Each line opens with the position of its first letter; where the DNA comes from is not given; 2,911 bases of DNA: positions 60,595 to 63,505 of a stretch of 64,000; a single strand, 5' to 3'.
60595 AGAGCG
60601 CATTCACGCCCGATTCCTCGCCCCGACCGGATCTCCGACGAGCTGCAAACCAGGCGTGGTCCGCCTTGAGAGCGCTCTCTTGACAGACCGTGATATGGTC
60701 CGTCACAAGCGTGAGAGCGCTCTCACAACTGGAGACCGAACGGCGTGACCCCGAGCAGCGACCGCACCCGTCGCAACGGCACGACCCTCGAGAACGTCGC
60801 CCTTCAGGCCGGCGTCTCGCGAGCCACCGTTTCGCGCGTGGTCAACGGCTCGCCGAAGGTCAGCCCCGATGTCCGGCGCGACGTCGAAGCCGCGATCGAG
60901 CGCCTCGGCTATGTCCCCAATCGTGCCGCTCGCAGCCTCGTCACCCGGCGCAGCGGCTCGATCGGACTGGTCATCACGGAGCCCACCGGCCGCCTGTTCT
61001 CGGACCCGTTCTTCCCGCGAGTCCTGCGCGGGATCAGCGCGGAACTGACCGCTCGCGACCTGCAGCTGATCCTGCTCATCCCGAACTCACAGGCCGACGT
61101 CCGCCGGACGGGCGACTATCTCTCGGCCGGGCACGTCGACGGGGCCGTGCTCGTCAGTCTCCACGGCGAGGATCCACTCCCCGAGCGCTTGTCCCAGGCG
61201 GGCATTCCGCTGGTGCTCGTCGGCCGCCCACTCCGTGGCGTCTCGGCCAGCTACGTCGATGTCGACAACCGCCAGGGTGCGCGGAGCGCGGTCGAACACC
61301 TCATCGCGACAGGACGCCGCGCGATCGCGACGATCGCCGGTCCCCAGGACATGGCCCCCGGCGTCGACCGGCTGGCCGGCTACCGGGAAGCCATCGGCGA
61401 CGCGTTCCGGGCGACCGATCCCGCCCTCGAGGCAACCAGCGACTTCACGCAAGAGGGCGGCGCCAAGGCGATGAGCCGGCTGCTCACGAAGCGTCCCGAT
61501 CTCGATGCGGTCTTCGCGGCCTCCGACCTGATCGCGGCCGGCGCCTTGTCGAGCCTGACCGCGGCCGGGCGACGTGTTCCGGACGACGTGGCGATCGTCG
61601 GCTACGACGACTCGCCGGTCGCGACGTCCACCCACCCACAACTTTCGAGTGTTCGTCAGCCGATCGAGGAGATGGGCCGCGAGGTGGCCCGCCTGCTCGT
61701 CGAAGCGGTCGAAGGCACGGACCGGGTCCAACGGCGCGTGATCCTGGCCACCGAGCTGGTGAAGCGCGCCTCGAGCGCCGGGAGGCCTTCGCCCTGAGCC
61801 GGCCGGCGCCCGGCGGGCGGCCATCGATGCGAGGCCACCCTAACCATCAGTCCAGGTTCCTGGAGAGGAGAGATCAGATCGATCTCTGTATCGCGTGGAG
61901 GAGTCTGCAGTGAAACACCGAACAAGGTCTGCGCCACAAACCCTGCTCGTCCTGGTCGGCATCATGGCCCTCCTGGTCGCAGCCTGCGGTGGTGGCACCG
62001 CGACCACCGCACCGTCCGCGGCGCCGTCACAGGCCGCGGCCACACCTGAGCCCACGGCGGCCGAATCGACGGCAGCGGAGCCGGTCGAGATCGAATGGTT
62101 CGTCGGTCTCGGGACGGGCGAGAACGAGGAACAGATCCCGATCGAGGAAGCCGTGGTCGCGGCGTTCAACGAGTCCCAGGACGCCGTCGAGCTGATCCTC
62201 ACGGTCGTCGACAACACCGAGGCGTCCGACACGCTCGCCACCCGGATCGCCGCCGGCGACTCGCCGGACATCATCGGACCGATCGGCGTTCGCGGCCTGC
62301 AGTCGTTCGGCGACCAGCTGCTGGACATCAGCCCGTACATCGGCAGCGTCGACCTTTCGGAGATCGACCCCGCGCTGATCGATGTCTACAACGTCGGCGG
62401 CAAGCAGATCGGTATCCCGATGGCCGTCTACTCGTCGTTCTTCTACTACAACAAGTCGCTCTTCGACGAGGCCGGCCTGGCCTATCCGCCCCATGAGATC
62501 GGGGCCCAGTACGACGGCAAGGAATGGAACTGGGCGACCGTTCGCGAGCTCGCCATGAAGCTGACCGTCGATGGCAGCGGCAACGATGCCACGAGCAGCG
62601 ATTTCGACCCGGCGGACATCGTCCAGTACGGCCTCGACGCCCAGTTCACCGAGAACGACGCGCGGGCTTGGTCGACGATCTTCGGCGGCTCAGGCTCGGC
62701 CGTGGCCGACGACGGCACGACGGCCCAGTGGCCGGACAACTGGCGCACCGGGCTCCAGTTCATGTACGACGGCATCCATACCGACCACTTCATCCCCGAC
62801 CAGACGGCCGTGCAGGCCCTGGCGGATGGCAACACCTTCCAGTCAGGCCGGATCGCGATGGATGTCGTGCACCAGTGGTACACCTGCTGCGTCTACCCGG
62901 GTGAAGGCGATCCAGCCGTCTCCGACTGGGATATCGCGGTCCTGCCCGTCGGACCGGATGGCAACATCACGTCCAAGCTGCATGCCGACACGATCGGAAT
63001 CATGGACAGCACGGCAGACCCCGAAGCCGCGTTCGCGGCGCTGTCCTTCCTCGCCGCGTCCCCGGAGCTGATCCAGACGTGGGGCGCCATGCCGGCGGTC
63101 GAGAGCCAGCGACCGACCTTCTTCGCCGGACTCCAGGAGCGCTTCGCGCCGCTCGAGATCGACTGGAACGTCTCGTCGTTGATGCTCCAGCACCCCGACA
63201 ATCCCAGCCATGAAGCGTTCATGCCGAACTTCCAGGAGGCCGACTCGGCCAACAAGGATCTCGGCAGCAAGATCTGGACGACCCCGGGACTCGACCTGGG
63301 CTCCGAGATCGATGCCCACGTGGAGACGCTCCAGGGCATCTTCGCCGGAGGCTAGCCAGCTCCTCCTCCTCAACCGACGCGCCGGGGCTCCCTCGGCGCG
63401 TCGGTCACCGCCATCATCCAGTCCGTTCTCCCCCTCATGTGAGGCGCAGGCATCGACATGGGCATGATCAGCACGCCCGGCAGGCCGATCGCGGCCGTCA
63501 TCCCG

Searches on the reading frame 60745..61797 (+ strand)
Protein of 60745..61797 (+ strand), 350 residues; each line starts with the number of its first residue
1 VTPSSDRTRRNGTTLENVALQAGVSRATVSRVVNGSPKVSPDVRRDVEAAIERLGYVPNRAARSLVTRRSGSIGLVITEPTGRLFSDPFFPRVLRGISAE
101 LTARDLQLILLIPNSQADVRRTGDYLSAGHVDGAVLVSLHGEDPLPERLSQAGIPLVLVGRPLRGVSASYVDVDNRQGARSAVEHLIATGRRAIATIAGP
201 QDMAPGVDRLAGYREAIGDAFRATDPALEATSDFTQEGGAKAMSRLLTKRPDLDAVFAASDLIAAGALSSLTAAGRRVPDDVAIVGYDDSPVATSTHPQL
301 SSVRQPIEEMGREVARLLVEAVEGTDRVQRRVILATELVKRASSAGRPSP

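Call 6: search_protein_families(library=pfam, proteins=[window:60745-61797:+])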
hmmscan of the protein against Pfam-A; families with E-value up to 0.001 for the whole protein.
window:60745-61797:+ (350 aa): 6 families
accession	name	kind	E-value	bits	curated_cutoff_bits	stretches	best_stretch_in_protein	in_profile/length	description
PF13377.12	Peripla_BP_3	-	2.1e-35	122.7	26.5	1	183-344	1-167/167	Periplasmic binding protein-like domain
PF00532.27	Peripla_BP_1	-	4.9e-24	85.7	22.2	1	71-337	2-276/281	Periplasmic binding proteins and sugar binding domain of LacI family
PF13407.12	Peripla_BP_4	-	4.6e-17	62.9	35.1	1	86-324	9-256/258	Periplasmic binding protein domain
PF00356.27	LacI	-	4.8e-17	61.9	27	1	14-59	1-46/46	Bacterial regulatory proteins, lacI family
PF01381.28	HTH_3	-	0.00023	21.6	23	1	10-42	7-39/55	Helix-turn-helix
PF13560.12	HTH_31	-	0.00027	21.6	27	0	10-55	12-55/64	Helix-turn-helix domain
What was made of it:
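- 60745..61797 (+): lacI_2: LacI-family repressor, 350 aa, recognition helix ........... It is followed by an SBP gene (61895-63355) and a permease gene (from about 63460) that runs off the window. Pfam (call 6).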

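Call 17: find_related_loci(query=window:60745-61797:+, collection=metagenome_contigs, flank=3000)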
Query window:60745-61797:+ (350 aa) in metagenome_contigs; peptide patterns used: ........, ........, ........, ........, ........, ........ (x = any residue, [..] = any of these).
600 stretches matched a pattern (row limit reached: there are more); 228 encode a relative of the query (tblastn E <= 1e-3); the best 80 are kept; 80 distinct loci.
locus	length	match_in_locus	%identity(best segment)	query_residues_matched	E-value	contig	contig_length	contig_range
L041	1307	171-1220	96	1-350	0e+0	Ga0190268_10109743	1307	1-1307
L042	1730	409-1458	87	1-350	0e+0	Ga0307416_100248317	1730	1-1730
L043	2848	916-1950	85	5-350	0e+0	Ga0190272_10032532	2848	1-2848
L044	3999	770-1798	77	8-350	6e-177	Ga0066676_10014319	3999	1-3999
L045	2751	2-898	88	52-350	4e-180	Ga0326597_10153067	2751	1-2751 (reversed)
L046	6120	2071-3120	75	1-350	2e-166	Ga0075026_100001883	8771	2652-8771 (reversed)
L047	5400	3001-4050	74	1-350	5e-166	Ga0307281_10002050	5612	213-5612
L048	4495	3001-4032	74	7-350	2e-166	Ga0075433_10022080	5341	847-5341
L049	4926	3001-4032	75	7-350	3e-164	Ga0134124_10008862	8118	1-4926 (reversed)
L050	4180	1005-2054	74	1-350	3e-167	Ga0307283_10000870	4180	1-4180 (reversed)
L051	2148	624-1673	73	1-350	2e-174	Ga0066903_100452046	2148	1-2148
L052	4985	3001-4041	73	4-350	1e-162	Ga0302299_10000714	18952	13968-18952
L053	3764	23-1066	72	2-350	9e-167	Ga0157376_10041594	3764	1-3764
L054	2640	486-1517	72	7-350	1e-170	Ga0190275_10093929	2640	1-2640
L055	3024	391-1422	72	7-350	2e-164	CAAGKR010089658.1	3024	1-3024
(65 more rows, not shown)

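Call 55: search_protein_families(library=ncbifam, proteins=[window:60745-61797:+], max_evalue=0.00001)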
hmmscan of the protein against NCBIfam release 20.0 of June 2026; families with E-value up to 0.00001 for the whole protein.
window:60745-61797:+ (350 aa): 19 families
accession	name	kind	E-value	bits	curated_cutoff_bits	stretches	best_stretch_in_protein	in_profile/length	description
NF047341.1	lactose_RbsR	equivalog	1.5e-56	192.2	382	1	14-344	4-328/331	ribose utilization transcriptional repressor RbsR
NF007743.0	PRK10423.1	equivalog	1.3e-54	185.6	531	1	14-343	3-329/330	ribose operon transcriptional repressor RbsR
NF008269.0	PRK11041.1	equivalog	3.6e-53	180.8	436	1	11-345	8-338/342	DNA-binding transcriptional regulator CytR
NF007075.0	PRK09526.1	subfamily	4.2e-53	180.5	340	1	12-345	5-332/358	LacI family DNA-binding transcriptional regulator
NF052440.1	TransRegGNTRPSEAE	equivalog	5.3e-53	180.2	400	1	12-344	5-333/333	HTH-type transcriptional regulator GntR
TIGR01481.1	ccpA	equivalog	6.5e-52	177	442.35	1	14-343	4-328/330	catabolite control protein A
NF007706.0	PRK10401.1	equivalog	1.6e-49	169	555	1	14-347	3-332/346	HTH-type transcriptional regulator GalS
NF008002.0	PRK10727.1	equivalog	1.3e-48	165.9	557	1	14-346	3-331/341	HTH-type transcriptional regulator GalR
NF007449.0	PRK10014.1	subfamily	1.4e-47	162.4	310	1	13-341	7-341/342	Mal regulon transcriptional regulator MalI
NF007979.0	PRK10703.1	equivalog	7.7e-45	153.5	501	1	14-345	3-332/341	HTH-type transcriptional repressor PurR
NF051853.1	TransRegUriRCory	equivalog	1.9e-43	148.8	550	1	14-344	2-324/327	transcriptional regulator UriR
NF047913.1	TransRegIdnR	equivalog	1.6e-34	119.7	500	1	10-335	3-322/331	DNA-binding transcriptional regulator IdnR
NF011563.0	PRK14987.1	equivalog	6e-30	104.6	433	1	13-325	6-312/331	gluconate operon transcriptional repressor GntR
TIGR02417.1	fruct_sucro_rep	subfamily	1.5e-29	103.3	389.55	1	14-339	1-324/327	D-fructose-responsive transcription factor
NF008452.0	PRK11303.1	equivalog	1.9e-27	96.3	385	1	14-335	2-321/332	catabolite repressor/activator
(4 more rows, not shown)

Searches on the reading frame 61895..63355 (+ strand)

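Call 6: search_protein_families(library=pfam, proteins=[window:61895-63355:+])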
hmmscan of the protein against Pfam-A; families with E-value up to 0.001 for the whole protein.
window:61895-63355:+ (486 aa): 1 family
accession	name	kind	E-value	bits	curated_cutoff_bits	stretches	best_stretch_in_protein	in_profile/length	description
PF01547.30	SBP_bac_1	-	2.1e-22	81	26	1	83-388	10-302/307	Bacterial extracellular solute-binding protein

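Call 55: search_protein_families(library=ncbifam, proteins=[window:61895-63355:+], max_evalue=0.00001)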
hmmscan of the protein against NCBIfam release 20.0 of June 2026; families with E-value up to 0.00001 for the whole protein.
window:61895-63355:+ (486 aa): 0 families
